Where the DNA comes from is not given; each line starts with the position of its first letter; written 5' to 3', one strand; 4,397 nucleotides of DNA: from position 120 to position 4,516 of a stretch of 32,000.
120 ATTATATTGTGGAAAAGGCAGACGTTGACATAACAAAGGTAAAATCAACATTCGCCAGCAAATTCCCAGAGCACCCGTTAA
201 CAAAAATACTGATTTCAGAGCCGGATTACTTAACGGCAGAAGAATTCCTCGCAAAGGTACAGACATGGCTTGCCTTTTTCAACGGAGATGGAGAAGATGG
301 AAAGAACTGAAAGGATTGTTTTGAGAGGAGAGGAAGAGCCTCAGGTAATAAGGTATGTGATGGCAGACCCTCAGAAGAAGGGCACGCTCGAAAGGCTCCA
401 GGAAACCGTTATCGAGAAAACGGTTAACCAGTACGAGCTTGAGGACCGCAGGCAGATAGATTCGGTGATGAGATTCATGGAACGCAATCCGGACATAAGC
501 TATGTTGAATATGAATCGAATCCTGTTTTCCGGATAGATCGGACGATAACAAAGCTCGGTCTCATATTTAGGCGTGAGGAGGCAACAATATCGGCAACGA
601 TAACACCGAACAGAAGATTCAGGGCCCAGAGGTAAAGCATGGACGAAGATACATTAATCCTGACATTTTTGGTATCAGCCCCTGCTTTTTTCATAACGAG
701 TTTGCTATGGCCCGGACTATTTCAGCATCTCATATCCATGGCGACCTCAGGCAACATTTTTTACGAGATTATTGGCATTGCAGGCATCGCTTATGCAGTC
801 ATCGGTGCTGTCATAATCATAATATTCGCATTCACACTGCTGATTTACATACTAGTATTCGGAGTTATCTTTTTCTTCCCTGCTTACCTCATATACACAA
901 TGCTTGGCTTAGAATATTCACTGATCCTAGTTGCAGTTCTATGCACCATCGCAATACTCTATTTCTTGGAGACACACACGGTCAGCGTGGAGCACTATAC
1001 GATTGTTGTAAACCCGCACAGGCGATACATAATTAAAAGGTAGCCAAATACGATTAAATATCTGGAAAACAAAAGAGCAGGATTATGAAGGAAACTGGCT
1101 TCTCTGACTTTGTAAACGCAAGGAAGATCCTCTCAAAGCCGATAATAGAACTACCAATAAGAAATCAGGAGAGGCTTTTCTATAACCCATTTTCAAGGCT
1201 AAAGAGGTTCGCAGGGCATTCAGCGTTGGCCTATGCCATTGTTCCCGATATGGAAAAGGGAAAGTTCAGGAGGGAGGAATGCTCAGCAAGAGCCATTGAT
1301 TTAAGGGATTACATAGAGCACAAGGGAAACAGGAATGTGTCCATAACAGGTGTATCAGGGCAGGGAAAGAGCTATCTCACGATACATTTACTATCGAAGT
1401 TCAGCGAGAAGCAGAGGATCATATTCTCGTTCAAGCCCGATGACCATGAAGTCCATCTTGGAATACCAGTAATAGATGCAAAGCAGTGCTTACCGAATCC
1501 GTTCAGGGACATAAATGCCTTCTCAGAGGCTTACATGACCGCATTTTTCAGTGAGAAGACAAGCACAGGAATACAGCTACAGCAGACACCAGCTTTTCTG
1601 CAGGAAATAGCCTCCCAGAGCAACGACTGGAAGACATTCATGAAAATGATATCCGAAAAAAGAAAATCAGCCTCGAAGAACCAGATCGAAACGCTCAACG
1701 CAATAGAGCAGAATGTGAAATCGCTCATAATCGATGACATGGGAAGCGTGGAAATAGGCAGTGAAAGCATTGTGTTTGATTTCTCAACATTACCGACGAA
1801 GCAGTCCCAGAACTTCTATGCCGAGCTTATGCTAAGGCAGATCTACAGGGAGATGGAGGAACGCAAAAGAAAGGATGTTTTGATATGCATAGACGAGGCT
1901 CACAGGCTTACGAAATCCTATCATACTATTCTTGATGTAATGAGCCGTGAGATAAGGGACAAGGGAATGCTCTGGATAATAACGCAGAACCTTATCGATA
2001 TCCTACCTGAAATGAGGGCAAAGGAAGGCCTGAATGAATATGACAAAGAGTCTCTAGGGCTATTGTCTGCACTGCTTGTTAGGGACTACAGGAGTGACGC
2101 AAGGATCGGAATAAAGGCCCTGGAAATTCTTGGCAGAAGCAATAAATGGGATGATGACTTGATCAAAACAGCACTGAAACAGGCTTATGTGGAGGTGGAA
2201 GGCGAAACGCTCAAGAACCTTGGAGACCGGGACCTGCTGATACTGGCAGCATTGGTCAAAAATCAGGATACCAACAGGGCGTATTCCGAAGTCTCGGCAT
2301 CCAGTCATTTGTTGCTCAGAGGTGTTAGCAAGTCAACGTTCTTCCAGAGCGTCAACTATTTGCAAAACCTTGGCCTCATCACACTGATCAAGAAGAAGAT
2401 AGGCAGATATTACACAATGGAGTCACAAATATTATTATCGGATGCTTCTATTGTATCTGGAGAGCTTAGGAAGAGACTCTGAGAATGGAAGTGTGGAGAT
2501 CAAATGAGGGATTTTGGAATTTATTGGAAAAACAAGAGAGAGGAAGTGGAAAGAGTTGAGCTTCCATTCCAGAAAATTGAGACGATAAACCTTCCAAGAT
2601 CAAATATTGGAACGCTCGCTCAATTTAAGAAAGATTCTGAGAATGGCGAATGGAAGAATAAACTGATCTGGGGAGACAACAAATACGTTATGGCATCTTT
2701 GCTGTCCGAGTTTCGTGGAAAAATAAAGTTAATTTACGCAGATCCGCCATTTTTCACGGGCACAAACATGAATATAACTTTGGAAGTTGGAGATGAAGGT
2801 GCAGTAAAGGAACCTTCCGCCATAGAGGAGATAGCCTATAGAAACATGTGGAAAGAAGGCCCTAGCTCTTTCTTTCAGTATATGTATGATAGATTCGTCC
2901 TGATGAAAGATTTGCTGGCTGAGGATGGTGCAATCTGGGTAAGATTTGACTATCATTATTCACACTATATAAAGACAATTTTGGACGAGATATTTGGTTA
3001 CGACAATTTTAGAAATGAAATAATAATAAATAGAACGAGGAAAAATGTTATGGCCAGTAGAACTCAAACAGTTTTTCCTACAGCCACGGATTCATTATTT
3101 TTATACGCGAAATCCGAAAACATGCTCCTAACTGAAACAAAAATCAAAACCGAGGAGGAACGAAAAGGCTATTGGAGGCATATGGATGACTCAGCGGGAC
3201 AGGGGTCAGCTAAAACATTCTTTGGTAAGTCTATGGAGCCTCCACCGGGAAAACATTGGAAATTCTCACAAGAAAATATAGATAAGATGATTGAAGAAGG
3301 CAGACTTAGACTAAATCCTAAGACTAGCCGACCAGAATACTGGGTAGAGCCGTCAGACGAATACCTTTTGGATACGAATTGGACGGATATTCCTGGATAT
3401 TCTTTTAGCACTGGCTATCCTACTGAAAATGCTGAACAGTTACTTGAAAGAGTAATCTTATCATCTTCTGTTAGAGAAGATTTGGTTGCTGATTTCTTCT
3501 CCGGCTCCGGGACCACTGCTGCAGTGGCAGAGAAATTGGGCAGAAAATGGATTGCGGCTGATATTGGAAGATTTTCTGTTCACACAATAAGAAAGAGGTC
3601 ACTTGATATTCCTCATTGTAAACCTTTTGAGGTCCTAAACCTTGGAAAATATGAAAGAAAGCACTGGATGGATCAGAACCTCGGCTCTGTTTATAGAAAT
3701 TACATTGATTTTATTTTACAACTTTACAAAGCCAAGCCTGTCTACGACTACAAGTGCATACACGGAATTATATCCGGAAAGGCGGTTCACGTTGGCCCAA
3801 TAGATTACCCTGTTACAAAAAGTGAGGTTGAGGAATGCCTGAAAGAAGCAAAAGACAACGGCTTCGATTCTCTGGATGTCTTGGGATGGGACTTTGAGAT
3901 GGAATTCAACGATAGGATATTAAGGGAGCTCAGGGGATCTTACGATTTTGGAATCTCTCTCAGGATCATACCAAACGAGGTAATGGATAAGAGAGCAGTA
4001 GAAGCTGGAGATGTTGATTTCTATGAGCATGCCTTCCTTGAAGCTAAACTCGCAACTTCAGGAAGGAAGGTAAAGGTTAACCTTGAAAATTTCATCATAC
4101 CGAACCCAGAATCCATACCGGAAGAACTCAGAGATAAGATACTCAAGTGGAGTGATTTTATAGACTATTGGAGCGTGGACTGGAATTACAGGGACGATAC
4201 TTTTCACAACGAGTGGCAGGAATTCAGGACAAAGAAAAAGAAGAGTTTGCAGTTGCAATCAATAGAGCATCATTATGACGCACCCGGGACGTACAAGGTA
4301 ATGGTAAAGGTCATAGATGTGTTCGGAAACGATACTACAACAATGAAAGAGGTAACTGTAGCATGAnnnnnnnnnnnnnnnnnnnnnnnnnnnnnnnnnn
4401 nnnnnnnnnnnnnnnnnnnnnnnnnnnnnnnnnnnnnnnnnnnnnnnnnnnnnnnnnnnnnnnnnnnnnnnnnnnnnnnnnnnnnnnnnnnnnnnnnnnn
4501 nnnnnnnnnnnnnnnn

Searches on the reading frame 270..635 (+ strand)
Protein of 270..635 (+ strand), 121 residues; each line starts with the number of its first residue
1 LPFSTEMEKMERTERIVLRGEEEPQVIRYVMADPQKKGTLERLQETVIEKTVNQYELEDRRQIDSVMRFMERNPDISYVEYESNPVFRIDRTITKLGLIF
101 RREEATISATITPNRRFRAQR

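Call 11: search_protein_families(library=pfam, proteins=[window:270-635:+], max_evalue=0.01)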
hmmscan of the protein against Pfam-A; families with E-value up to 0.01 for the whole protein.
window:270-635:+ (121 aa): 0 families

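Call 15: search_protein_families(library=ncbifam, proteins=[window:270-635:+], max_evalue=1)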
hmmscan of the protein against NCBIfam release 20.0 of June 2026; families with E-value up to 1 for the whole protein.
window:270-635:+ (121 aa): 5 families
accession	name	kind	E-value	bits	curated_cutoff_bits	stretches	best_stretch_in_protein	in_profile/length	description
NF043007.1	CysBLyMetC_Staph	equivalog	0.0027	16.7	700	1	37-107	100-168/378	cystathionine beta-lyase MetC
TIGR02080.1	O_succ_thio_ly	equivalog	0.017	13.8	504.55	1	38-104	101-166/382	cystathionine gamma-synthase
NF005976.0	PRK08064.1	equivalog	0.072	12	627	1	41-92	106-159/390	cystathionine beta-lyase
NF040745.1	accessory_GlmL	equivalog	0.075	11.8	475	1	12-96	270-353/459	methylaspartate mutase accessory protein GlmL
NF004821.0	PRK06176.1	equivalog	0.082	11.7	642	1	31-90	93-151/380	cystathionine gamma-synthase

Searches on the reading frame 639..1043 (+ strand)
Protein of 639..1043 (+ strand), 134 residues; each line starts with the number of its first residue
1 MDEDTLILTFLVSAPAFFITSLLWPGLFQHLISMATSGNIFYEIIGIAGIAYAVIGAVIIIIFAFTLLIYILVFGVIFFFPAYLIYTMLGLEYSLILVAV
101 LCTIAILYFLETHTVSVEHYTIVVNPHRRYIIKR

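Call 11: search_protein_families(library=pfam, proteins=[window:639-1043:+], max_evalue=0.01)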
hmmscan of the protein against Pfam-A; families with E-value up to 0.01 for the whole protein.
window:639-1043:+ (134 aa): 0 families

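Call 15: search_protein_families(library=ncbifam, proteins=[window:639-1043:+], max_evalue=1)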
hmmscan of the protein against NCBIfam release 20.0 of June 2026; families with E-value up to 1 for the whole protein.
window:639-1043:+ (134 aa): 0 families

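Call 19: find_encoding_contigs(protein=window:639-1043:+, flank=10000, max_places=10)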
Protein window:639-1043:+ (134 aa): 23 contigs read that carry it; 10 places shown.
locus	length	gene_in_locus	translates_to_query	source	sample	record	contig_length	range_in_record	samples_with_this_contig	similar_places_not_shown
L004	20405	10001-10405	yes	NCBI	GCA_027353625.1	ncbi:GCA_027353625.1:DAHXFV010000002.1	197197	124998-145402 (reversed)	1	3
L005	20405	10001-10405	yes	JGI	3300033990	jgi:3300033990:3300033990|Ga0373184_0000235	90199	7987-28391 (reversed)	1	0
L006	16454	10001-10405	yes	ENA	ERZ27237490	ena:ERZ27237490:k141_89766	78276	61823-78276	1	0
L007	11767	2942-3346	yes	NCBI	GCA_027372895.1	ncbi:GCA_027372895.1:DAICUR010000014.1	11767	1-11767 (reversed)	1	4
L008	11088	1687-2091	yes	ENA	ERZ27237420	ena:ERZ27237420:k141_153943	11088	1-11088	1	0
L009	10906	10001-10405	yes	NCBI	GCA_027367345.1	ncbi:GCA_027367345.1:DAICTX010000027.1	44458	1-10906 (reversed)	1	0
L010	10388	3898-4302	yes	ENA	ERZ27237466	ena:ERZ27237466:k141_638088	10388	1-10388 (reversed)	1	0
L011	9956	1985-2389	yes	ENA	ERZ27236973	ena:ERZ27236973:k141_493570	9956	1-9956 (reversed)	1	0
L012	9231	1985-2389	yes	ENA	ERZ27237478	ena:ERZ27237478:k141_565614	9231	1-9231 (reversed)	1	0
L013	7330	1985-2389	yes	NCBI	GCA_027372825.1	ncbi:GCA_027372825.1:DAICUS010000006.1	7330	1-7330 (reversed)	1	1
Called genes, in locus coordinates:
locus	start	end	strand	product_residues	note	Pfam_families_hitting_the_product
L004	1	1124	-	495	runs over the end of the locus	PF00587:tRNA-synt_2b, PF03129:HGTP_anticodon, PF09180:ProRS-C_1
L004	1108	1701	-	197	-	PF00702:Hydrolase, PF13419:HAD_2 (weak)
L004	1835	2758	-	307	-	PF04055:Radical_SAM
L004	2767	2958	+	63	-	-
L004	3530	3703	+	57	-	-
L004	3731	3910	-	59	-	-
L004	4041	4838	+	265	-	-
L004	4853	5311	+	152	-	-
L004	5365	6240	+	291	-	-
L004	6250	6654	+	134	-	-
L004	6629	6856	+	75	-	-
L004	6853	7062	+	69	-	-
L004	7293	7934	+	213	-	-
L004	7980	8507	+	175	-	-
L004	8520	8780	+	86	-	-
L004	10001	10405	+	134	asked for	-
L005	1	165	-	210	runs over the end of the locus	-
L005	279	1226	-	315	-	PF01073:3Beta_HSD, PF01370:Epimerase, PF02719:Polysacc_synt_2, PF04321:RmlD_sub_bind, PF07993:NAD_binding_4, PF08659:KR (faint), PF16363:GDP_Man_Dehyd, PF13460:NAD_binding_10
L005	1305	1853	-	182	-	PF03367:Zn_ribbon_ZPR1 (weak), PF22794:jr-ZPR1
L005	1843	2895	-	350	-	PF01070:FMN_dh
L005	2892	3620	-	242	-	PF00696:AA_kinase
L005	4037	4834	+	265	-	-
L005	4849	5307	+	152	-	-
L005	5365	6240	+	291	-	-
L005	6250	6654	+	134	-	-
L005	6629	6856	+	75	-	-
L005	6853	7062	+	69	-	-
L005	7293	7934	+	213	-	-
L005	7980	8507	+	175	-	-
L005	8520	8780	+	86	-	-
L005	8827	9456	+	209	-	-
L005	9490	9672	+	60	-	-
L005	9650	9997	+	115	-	-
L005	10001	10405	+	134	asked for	-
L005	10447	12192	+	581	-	PF04851:ResIII (faint), PF13191:AAA_16 (weak), PF13401:AAA_22 (faint)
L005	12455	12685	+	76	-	-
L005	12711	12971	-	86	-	-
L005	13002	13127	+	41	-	-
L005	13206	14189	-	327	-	-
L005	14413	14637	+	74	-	-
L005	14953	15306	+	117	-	-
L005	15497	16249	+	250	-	PF00142:Fer4_NifH, PF01656:CbiA, PF02374:ArsA_ATPase (faint), PF06564:CBP_BcsQ, PF09140:MipZ (weak), PF10609:ParA (weak), PF13614:AAA_31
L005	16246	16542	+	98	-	-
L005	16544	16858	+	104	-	-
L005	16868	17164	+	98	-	-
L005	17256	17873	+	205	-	PF00239:Resolvase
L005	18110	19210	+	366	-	PF13401:AAA_22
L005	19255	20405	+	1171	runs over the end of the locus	PF01170:UPF0020 (faint), PF02384:N6_Mtase (faint), PF20473:MmeI_Mtase, PF07669:Eco57I, PF22837:M_Eco57I_C (weak)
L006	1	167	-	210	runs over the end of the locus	-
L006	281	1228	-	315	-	PF01073:3Beta_HSD, PF01370:Epimerase, PF02719:Polysacc_synt_2, PF04321:RmlD_sub_bind, PF07993:NAD_binding_4, PF08659:KR (faint), PF16363:GDP_Man_Dehyd, PF13460:NAD_binding_10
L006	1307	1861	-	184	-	PF03367:Zn_ribbon_ZPR1 (weak), PF22794:jr-ZPR1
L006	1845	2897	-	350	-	PF01070:FMN_dh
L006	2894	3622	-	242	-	PF00696:AA_kinase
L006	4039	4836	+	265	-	-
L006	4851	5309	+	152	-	-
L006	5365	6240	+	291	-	-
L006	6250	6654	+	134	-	-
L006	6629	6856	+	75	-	-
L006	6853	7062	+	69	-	-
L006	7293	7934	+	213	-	-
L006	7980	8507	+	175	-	-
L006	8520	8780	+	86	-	-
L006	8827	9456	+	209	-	-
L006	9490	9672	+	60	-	-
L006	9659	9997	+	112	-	-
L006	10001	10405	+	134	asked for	-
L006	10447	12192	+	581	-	PF04851:ResIII (faint), PF13191:AAA_16 (weak), PF13401:AAA_22 (faint)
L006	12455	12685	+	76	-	-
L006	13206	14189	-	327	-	-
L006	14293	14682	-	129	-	-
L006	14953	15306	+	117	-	-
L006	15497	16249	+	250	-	PF00142:Fer4_NifH, PF01656:CbiA, PF02374:ArsA_ATPase (faint), PF06564:CBP_BcsQ, PF09140:MipZ (weak), PF10609:ParA (weak), PF13614:AAA_31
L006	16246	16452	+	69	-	?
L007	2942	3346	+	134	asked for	-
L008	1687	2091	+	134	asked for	-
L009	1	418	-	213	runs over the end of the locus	-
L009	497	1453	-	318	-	PF00106:adh_short (faint), PF01073:3Beta_HSD, PF01370:Epimerase, PF02719:Polysacc_synt_2, PF04321:RmlD_sub_bind, PF07993:NAD_binding_4, PF16363:GDP_Man_Dehyd, PF13460:NAD_binding_10 (weak)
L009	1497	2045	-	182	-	PF03367:Zn_ribbon_ZPR1 (weak), PF22794:jr-ZPR1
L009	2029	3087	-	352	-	PF01070:FMN_dh (weak)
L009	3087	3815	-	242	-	PF00696:AA_kinase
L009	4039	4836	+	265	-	-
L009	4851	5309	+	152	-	-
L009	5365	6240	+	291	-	-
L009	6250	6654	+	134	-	-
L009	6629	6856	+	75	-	-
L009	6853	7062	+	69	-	-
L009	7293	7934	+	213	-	-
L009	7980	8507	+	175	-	-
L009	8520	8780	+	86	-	-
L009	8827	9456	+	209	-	-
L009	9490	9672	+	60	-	-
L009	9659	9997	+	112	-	-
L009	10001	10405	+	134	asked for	-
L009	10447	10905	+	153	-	?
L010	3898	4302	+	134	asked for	-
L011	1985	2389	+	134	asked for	-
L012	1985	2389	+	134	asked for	-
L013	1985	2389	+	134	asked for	-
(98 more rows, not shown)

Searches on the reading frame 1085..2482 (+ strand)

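Call 11: search_protein_families(library=pfam, proteins=[window:1085-2482:+], max_evalue=0.01)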
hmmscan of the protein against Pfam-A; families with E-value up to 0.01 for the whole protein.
window:1085-2482:+ (465 aa): 5 families
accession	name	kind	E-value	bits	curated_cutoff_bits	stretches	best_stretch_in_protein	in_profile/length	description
PF13191.12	AAA_16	-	1.1e-06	29.7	32.6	1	74-298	13-167/167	AAA ATPase domain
PF13401.12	AAA_22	-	2.2e-06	28.5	27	1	81-280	4-98/130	AAA domain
PF04851.21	ResIII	-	8e-06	26.3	22.5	0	175-288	65-152/164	Type III restriction enzyme, res subunit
PF13173.12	AAA_14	-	2.6e-05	24.7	27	0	212-287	15-86/129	AAA domain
PF09848.15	SLFN-g3_helicase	-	0.0022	17.8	24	0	241-278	74-94/354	Schlafen group 3, DNA/RNA helicase domain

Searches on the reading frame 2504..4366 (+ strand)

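Call 11: search_protein_families(library=pfam, proteins=[window:2504-4366:+], max_evalue=0.01)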
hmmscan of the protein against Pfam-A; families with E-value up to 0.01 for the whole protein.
window:2504-4366:+ (620 aa): 3 families
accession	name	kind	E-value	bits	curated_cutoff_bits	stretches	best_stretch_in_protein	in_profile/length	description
PF01555.25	N6_N4_Mtase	-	2.2e-33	116.5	26.7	1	74-361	1-218/221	DNA methylase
PF18911.6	PKD_4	-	5.9e-05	23.5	27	1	554-619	33-85/85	PKD domain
PF00801.26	PKD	-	0.0044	17.4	23.5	0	576-614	48-76/80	PKD domain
